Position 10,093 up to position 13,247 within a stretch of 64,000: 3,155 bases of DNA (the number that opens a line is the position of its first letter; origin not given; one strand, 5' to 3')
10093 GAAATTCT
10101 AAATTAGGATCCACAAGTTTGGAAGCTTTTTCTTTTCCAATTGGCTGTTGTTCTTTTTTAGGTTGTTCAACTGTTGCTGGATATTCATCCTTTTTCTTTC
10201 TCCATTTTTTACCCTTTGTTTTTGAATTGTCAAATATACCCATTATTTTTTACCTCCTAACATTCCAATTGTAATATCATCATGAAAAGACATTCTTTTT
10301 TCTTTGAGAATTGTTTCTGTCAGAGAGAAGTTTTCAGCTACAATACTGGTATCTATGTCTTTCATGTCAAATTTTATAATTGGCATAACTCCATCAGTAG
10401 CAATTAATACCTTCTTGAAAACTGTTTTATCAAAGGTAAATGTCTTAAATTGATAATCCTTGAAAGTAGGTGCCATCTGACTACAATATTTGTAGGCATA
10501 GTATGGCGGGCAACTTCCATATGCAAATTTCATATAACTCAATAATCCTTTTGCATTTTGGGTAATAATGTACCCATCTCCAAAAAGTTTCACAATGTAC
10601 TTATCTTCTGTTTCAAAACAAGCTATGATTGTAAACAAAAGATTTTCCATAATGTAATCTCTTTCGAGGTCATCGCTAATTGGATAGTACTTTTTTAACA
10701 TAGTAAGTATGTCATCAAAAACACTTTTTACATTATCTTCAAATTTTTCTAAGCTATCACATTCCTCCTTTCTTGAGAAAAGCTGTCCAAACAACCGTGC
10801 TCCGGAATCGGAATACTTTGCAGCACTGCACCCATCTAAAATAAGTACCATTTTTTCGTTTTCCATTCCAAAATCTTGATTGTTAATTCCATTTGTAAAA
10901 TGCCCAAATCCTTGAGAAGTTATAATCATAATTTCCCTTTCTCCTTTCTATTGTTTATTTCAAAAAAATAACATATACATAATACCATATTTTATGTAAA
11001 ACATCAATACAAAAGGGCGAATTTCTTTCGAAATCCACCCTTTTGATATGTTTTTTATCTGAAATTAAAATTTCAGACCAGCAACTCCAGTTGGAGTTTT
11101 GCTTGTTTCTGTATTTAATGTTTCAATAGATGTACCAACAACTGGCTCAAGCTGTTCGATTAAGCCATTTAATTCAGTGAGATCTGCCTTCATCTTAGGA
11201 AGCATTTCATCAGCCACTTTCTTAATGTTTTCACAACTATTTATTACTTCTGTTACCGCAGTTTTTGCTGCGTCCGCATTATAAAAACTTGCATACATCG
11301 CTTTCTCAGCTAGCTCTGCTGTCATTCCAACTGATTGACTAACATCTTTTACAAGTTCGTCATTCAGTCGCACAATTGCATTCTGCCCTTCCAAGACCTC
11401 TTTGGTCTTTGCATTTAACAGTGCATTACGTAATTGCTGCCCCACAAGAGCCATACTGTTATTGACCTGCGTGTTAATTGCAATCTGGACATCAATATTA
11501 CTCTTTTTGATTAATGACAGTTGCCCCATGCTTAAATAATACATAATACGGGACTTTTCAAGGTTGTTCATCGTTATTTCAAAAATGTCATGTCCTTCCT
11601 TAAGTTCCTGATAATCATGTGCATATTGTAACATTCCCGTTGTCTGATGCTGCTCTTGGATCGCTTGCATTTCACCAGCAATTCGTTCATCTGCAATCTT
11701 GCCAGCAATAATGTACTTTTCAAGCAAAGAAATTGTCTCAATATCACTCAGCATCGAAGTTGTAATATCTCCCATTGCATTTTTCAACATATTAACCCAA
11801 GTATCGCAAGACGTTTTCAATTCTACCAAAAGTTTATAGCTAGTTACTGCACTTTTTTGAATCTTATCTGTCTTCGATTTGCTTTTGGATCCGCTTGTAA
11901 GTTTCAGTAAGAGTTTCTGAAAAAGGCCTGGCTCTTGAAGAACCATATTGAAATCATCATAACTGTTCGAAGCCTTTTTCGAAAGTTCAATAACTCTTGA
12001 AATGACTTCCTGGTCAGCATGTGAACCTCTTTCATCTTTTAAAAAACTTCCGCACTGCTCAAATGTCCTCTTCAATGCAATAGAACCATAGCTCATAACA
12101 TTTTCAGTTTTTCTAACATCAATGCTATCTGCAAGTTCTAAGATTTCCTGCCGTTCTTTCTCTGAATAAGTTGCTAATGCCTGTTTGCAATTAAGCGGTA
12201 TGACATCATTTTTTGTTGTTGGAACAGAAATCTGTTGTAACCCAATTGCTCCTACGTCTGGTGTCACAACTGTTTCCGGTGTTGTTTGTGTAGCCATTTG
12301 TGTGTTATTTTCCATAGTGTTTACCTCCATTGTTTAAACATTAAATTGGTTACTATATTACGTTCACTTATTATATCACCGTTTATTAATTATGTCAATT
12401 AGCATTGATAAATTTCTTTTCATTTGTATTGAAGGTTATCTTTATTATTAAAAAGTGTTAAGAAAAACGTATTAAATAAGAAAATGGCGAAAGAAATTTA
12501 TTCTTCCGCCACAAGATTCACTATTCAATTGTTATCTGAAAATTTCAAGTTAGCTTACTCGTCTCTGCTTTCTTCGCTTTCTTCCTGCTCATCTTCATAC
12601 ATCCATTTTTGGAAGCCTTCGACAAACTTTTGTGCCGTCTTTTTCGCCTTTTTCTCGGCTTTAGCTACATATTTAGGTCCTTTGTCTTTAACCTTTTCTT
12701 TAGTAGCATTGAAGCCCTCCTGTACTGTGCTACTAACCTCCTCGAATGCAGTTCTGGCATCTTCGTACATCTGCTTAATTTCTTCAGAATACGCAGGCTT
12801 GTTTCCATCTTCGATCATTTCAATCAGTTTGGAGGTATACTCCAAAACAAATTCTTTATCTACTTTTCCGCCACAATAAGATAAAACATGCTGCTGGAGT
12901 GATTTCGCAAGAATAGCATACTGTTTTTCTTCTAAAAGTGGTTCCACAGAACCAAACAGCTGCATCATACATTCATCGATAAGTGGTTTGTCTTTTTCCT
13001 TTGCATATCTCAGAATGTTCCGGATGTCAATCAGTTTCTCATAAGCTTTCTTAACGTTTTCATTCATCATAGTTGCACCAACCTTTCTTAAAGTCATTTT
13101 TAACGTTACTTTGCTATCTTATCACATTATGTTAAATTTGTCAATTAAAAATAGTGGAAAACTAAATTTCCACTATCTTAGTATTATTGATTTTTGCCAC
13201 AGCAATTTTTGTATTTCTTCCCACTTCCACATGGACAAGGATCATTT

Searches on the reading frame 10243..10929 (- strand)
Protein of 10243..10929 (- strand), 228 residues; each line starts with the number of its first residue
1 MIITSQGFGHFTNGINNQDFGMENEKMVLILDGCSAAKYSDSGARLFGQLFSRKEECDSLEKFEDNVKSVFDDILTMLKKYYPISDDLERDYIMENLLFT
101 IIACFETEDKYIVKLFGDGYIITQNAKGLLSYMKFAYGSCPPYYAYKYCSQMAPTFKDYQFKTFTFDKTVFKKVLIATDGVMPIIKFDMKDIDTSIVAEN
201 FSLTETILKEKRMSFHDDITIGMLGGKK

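Call 5: search_protein_families(library=pfam, proteins=[window:10243-10929:-], max_evalue=1)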
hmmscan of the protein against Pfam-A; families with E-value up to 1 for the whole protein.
window:10243-10929:- (228 aa): 2 families
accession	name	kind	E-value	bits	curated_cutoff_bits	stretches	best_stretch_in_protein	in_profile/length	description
PF13672.11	PP2C_2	-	3.8e-08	33.6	24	1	7-182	2-175/209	Protein phosphatase 2C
PF20687.2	CsoSCA_N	-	0.062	13.9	27.5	1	53-84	5-36/93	Carboxysome Shell Carbonic Anhydrase, N-terminal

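Call 6: search_protein_families(library=ncbifam, proteins=[window:10243-10929:-], max_evalue=1)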
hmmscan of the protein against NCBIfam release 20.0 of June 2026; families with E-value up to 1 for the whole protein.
window:10243-10929:- (228 aa): 0 families

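Call 13: search_protein_families(library=padloc, proteins=[window:10243-10929:-], max_evalue=0.1)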
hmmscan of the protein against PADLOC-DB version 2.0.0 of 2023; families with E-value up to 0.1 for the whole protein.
window:10243-10929:- (228 aa): 0 families

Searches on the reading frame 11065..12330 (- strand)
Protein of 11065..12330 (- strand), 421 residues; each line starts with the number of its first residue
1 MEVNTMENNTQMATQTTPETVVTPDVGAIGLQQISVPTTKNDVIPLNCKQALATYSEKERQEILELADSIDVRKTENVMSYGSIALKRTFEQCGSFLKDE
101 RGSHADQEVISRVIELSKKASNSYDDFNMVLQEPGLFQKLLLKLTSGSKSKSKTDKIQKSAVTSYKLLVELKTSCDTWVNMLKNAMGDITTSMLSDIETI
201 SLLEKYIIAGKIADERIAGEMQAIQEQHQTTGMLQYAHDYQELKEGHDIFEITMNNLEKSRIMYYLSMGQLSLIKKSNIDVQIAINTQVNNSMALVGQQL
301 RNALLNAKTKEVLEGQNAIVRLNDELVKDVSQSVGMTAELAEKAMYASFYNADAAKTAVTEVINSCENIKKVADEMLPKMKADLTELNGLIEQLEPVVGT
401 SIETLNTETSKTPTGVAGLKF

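Call 5: search_protein_families(library=pfam, proteins=[window:11065-12330:-], max_evalue=1)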
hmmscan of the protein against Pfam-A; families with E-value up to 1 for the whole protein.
window:11065-12330:- (421 aa): 3 families
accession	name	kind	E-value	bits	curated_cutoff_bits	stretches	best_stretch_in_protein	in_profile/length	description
PF05816.16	TelA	-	1.1e-19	71.1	30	1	65-395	3-327/332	Toxic anion resistance protein (TelA)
PF05823.17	Gp-FAR-1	-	0.012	16.4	29.2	1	355-410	22-76/149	Nematode fatty acid retinoid binding protein (Gp-FAR-1)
PF18447.7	FN3_7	-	0.079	13.7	34.3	1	252-295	50-93/97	Fibronectin type III domain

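Call 6: search_protein_families(library=ncbifam, proteins=[window:11065-12330:-], max_evalue=1)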
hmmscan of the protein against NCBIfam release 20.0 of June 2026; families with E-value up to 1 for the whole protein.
window:11065-12330:- (421 aa): 1 family
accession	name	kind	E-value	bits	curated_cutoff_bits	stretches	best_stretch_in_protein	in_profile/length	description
NF009757.0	PRK13261.2-3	equivalog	0.02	14.8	199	1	203-353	20-156/159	urease accessory protein UreE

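Call 13: search_protein_families(library=padloc, proteins=[window:11065-12330:-], max_evalue=0.1)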
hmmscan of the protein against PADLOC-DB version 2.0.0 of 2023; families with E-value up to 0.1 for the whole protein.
window:11065-12330:- (421 aa): 0 families

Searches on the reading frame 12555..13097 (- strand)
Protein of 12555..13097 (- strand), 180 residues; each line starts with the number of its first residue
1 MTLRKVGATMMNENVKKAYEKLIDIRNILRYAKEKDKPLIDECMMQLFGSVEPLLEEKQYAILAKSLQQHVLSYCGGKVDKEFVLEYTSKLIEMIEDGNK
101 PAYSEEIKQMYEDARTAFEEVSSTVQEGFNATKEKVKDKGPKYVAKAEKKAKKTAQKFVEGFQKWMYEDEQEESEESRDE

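Call 5: search_protein_families(library=pfam, proteins=[window:12555-13097:-], max_evalue=1)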
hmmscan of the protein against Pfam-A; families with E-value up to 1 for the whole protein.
window:12555-13097:- (180 aa): 6 families
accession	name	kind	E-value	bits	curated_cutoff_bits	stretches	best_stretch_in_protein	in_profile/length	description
PF19775.4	DUF6261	-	0.024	15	27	1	64-159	37-131/154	Family of unknown function (DUF6261)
PF11563.14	Protoglobin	-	0.075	13.5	25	1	3-84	25-84/158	Protoglobin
PF02958.26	EcKL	-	0.083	12.7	22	1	59-158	117-214/294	Ecdysteroid kinase-like family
PF17278.7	DUF5343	-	0.084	13.6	27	0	52-159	10-127/140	Family of unknown function (DUF5343)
PF03489.22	SapB_2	-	0.11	13.1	21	1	81-101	4-24/34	Saposin-like type B, region 2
PF12732.12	YtxH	-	0.55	11.2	37.5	0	105-137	39-71/71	YtxH-like protein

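Call 13: search_protein_families(library=padloc, proteins=[window:12555-13097:-], max_evalue=0.1)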
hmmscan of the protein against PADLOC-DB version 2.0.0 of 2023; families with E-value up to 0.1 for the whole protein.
window:12555-13097:- (180 aa): 0 families
